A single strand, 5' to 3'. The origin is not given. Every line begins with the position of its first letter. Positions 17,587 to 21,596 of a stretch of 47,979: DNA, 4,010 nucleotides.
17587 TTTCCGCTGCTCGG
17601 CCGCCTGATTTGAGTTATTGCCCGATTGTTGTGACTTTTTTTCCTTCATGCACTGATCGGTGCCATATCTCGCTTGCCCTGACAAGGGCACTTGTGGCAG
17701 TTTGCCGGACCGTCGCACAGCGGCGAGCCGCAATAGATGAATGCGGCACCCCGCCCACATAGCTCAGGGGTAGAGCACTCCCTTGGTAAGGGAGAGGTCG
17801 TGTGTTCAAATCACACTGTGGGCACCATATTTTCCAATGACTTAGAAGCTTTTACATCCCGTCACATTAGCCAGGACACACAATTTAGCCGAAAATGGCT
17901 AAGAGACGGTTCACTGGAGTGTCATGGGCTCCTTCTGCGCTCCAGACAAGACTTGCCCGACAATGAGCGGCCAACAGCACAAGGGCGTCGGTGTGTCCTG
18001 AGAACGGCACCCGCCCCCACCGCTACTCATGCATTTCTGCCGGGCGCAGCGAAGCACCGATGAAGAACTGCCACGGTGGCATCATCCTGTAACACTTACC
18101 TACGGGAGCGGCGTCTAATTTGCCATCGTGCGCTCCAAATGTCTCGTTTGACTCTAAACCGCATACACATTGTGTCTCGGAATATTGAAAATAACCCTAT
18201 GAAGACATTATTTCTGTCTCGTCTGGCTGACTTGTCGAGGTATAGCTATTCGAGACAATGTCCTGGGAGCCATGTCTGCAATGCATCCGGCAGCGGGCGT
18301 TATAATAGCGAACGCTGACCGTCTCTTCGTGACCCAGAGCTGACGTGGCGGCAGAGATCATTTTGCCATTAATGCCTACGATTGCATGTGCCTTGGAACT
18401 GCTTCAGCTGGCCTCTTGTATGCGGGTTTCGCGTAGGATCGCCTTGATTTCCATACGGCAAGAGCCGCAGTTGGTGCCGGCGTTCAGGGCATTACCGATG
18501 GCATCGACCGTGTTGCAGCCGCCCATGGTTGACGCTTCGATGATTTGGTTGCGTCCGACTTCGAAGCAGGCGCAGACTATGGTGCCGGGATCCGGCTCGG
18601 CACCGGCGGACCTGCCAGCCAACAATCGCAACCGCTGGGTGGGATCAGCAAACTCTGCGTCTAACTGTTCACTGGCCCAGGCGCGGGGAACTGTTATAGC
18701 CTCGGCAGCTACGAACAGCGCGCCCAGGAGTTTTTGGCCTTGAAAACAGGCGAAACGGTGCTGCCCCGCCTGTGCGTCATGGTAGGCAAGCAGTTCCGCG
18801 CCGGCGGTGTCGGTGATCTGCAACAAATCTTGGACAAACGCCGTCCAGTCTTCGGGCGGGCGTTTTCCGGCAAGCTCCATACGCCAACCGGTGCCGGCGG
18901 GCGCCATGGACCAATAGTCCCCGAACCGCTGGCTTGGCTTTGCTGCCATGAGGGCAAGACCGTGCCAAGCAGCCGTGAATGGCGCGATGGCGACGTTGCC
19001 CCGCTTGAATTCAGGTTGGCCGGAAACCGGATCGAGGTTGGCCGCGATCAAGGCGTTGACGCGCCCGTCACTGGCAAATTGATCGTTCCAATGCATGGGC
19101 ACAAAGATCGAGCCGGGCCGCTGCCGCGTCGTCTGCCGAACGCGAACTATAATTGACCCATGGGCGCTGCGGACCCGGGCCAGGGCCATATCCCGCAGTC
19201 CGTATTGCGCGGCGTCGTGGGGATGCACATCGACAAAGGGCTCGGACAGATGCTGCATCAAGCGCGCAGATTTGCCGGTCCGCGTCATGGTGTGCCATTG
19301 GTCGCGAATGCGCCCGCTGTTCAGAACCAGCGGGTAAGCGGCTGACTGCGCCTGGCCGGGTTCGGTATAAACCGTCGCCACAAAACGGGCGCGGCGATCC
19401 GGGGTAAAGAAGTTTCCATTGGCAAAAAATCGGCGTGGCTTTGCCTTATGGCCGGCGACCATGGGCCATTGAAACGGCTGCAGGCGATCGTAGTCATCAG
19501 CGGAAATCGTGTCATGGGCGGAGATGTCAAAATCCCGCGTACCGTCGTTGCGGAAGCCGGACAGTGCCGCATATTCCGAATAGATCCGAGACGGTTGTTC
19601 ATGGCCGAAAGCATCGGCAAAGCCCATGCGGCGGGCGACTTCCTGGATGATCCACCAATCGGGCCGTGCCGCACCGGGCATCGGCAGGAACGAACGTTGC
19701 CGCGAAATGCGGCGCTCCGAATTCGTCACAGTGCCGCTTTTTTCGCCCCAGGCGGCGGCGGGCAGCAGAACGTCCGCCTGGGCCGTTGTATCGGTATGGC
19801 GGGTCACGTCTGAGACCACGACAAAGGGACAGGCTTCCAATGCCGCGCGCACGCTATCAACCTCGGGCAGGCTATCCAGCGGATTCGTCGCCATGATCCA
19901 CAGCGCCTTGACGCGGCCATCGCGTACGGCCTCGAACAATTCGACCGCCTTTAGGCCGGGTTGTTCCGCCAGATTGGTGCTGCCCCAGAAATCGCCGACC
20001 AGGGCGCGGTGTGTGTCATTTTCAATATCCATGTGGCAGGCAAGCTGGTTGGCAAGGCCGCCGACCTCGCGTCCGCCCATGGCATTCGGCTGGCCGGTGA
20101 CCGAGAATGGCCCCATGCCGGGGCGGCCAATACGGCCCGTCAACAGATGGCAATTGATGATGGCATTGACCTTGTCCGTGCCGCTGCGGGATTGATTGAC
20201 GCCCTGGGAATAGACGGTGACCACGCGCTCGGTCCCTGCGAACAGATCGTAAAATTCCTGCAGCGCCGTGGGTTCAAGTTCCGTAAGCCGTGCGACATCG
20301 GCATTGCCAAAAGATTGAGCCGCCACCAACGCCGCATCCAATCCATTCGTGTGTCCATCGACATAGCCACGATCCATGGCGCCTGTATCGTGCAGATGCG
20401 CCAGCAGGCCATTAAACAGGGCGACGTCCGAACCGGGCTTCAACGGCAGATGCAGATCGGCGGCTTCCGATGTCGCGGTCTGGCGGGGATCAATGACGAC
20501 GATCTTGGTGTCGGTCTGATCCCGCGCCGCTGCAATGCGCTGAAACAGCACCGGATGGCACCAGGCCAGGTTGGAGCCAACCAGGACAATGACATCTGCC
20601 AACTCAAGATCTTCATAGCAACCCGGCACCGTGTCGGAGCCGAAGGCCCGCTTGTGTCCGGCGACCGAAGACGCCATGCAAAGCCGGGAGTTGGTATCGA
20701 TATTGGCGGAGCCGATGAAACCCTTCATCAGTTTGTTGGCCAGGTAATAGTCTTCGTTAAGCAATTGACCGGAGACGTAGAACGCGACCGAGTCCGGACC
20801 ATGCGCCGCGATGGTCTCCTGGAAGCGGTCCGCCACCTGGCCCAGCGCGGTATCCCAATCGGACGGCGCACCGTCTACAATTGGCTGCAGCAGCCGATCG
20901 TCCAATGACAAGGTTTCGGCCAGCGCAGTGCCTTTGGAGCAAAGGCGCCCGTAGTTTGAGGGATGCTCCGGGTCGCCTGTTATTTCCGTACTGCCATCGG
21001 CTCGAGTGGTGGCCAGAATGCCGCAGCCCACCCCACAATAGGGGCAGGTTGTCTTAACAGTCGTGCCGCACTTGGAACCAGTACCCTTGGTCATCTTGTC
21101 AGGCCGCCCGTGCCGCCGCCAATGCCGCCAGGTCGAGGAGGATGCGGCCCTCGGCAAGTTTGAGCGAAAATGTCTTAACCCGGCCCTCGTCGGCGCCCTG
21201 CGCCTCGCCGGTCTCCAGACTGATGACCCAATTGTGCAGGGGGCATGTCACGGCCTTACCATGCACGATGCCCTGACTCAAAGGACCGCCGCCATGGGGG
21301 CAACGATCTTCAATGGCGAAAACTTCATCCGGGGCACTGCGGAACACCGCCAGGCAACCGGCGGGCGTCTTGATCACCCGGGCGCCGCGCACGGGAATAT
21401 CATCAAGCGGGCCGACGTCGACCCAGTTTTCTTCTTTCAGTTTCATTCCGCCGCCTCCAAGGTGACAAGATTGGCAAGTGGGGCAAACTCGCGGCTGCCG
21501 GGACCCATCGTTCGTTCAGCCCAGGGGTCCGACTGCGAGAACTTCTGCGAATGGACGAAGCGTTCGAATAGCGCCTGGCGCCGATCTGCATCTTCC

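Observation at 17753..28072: tRNA-Thr and a degenerate copy of its 3' half bracket the entire nitrate-assimilation block: an integrase-less island scar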

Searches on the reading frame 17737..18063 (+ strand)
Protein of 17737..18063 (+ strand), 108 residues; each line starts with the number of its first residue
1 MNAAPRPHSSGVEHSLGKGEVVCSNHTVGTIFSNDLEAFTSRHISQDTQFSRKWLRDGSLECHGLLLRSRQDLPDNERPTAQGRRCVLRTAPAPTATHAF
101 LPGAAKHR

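Call 7: search_protein_families(library=pfam, proteins=[window:17737-18063:+])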
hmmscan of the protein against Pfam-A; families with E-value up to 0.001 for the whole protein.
window:17737-18063:+ (108 aa): 0 families

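Call 63: search_protein_families(library=phrogs, proteins=[window:17737-18063:+], max_evalue=0.01)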
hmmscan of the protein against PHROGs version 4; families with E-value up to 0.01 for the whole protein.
window:17737-18063:+ (108 aa): 0 families

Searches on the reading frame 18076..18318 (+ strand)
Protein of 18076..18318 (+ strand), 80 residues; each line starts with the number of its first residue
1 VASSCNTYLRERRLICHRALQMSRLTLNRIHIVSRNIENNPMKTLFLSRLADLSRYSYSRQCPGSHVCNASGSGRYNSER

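Call 45: search_protein_families(library=pfam, proteins=[window:18076-18318:+], max_evalue=0.01)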
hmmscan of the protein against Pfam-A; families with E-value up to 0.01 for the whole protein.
window:18076-18318:+ (80 aa): 0 families

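Call 63: search_protein_families(library=phrogs, proteins=[window:18076-18318:+], max_evalue=0.01)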
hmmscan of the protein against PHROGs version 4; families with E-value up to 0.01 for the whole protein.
window:18076-18318:+ (80 aa): 0 families

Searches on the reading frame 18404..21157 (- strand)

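Call 7: search_protein_families(library=pfam, proteins=[window:18404-21157:-])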
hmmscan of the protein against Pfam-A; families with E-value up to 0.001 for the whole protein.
window:18404-21157:- (917 aa): 4 families
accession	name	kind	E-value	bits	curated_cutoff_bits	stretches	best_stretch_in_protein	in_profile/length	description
PF00384.28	Molybdopterin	-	4.1e-71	240.3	24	1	90-509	3-352/353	Molybdopterin oxidoreductase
PF01568.27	Molydop_binding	-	1.6e-31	109.1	26.8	1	610-719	1-108/110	Molydopterin dinucleotide binding domain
PF04879.21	Molybdop_Fe4S4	-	1.5e-18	66.9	22.7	1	33-82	3-52/55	Molybdopterin oxidoreductase Fe4S4 domain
PF04324.20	Fer2_BFD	-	5.6e-13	49.4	26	1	860-910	1-50/50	BFD-like [2Fe-2S] binding domain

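Call 46: search_protein_families(library=ncbifam, proteins=[window:18404-21157:-], max_evalue=0.00001)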
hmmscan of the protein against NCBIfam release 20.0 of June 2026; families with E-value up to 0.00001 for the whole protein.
window:18404-21157:- (917 aa): 25 families
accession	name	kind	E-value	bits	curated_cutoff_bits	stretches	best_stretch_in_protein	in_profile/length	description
TIGR01591.1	Fdh-alpha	equivalog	4.7e-148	494.2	666.25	1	36-724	1-672/672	formate dehydrogenase subunit alpha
NF047855.1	AssmNtatRedNasC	equivalog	9.2e-139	463.8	1100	1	30-725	17-707/708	assimilatory nitrate reductase catalytic subunit NasC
NF041323.1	Nitr_red_NasA_Halo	equivalog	1.9e-123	413.3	1000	1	41-724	3-672/673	assimilatory nitrate reductase NasA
NF010055.0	PRK13532.1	equivalog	3.6e-116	389.4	904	3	35-271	44-292/830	nitrate reductase catalytic subunit NapA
TIGR01706.1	NAPA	equivalog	1.6e-109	367.5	930.55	3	34-271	43-292/830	periplasmic nitrate reductase subunit alpha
TIGR01701.1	Fdhalpha-like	subfamily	2e-59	201.5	582.15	1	100-624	117-644/744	FdhF/YdeP family oxidoreductase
NF041513.1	formate_DH_Act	exception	2.5e-55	187.8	1400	2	29-275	38-297/1067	formate dehydrogenase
TIGR01553.1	formate-DH-alph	equivalog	4.5e-54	183.6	814.2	1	34-272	45-306/1009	formate dehydrogenase-N subunit alpha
TIGR02693.1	arsenite_ox_L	equivalog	2e-42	145.1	359.05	1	85-691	112-776/806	arsenate reductase (azurin) large subunit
NF012032.0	PRK15488.1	equivalog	1.7e-36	125.5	694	1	31-520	41-536/759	thiosulfate reductase PhsA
NF005895.0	PRK07860.1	equivalog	9e-32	110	802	2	361-540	511-685/811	NADH-quinone oxidoreductase subunit G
TIGR03479.1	DMSO_red_II_alp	subfamily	2.2e-27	95.6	984.75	2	64-269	96-306/913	molybdopterin-dependent oxidoreductase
TIGR01973.1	NuoG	equivalog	4.3e-27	95.2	470.05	1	34-506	215-605/606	NADH-quinone oxidoreductase subunit NuoG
TIGR02166.1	dmsA_ynfE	subfamily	3.9e-26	91.4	777.7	2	40-278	52-307/794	DMSO/selenate family reductase complex A subunit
NF007406.0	PRK09939.1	equivalog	1e-24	86.8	1473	2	261-459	310-501/759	acid resistance putative oxidoreductase YdeP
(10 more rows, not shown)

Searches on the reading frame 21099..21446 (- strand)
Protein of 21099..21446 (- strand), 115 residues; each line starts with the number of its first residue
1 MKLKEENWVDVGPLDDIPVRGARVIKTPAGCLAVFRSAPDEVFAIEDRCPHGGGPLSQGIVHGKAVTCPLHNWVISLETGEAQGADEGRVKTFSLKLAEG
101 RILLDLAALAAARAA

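Call 7: search_protein_families(library=pfam, proteins=[window:21099-21446:-])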
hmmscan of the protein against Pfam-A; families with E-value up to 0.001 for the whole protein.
window:21099-21446:- (115 aa): 3 families
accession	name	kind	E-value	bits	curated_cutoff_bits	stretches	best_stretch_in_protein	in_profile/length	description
PF00355.32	Rieske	-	6.8e-15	55.2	20.3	1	7-86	1-79/88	Rieske [2Fe-2S] domain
PF13806.12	Rieske_2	-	3.4e-14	53.1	27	1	7-103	1-102/104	Rieske-like [2Fe-2S] domain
PF22543.2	Rieske_4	-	0.00017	22.2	28.4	1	11-82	3-77/119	Soluble Rieske-type ferredoxin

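Call 46: search_protein_families(library=ncbifam, proteins=[window:21099-21446:-], max_evalue=0.00001)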
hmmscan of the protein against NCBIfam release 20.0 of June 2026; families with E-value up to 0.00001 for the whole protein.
window:21099-21446:- (115 aa): 6 families
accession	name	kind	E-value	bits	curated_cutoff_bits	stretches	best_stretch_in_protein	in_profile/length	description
TIGR02378.1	nirD_assim_sml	equivalog_domain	3.9e-27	94.4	74.65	1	7-105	1-104/105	nitrite reductase small subunit NirD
NF007422.0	PRK09965.1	equivalog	3.8e-17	62.2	113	1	9-108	4-102/106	bifunctional 3-phenylpropionate/cinnamic acid dioxygenase ferredoxin subunit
NF041683.1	ant_diox_AndAb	equivalog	9e-16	57.9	150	1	7-104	1-98/100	anthranilate 1,2-dioxygenase ferredoxin subunit AndAb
TIGR02377.1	MocE_fam_FeS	subfamily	2.7e-13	49.8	136.15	1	7-105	1-100/101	MocE family 2Fe-2S type ferredoxin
NF042948.2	3PPDioc_HcaC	equivalog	7.1e-13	48.7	150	1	12-107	7-103/105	3-phenylpropionate/cinnamic acid dioxygenase ferredoxin subunit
NF052579.1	BetMthstMoxSdmAMthl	equivalog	3e-09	36.3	600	1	31-75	41-85/351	4beta-methylsterol monooxygenase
